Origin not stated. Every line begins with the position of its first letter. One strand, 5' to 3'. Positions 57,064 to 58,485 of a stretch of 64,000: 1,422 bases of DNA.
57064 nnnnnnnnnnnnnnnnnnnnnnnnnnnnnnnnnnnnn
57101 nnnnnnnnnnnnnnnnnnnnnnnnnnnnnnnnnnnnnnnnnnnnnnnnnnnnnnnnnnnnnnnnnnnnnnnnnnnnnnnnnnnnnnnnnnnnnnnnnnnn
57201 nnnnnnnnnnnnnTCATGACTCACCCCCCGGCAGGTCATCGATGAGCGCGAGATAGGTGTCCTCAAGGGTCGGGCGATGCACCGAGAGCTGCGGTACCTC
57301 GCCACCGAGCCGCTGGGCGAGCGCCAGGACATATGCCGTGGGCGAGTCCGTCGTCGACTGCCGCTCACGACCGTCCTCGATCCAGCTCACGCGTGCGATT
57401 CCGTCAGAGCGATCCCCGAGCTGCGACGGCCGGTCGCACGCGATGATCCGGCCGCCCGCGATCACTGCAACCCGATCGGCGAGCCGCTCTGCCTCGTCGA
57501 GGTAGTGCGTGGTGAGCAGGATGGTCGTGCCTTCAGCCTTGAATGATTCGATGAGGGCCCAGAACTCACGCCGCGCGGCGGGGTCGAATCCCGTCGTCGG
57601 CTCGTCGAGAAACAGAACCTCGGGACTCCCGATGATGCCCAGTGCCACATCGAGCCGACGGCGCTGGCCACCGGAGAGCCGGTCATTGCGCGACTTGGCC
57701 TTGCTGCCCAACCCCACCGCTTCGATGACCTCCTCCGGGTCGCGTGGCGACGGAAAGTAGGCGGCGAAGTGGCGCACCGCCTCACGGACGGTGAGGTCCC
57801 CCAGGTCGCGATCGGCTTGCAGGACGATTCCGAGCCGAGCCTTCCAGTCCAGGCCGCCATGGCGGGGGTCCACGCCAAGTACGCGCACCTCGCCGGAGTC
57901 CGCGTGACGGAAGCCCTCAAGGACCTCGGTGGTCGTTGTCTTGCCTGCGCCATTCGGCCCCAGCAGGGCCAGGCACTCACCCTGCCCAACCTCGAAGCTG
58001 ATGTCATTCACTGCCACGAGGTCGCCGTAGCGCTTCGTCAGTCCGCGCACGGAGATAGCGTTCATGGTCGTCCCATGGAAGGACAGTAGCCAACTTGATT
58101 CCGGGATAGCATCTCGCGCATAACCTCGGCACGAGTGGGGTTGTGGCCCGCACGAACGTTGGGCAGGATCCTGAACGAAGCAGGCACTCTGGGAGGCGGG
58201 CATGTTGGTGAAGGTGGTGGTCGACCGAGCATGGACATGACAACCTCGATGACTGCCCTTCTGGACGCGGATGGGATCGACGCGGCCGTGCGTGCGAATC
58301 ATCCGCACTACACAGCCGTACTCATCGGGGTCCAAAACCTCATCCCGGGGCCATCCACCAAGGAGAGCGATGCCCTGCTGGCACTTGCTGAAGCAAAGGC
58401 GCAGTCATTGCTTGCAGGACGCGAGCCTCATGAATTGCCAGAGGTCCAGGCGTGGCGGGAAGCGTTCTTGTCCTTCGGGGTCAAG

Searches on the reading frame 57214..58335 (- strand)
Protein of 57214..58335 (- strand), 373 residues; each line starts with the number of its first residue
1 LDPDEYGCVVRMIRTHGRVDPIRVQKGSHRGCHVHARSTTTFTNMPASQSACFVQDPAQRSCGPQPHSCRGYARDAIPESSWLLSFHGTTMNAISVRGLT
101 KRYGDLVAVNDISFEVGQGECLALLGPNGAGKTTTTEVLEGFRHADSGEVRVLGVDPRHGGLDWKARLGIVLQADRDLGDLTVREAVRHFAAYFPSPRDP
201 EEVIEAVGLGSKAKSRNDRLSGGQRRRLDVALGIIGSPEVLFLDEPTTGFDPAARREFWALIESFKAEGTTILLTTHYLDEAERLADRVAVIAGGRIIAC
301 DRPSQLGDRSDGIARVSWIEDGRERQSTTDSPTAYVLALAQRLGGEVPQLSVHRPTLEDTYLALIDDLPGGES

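Call 6: search_protein_families(library=pfam, proteins=[window:57214-58335:-])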
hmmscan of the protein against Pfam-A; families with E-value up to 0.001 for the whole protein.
window:57214-58335:- (373 aa): 2 families
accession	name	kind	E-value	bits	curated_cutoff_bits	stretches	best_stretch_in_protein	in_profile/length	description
PF00005.33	ABC_tran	-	1.4e-26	94.2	25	1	109-248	1-137/137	ABC transporter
PF13304.12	AAA_21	-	6.3e-12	46.6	27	1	218-277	236-298/304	AAA domain, putative AbiEii toxin, Type IV TA system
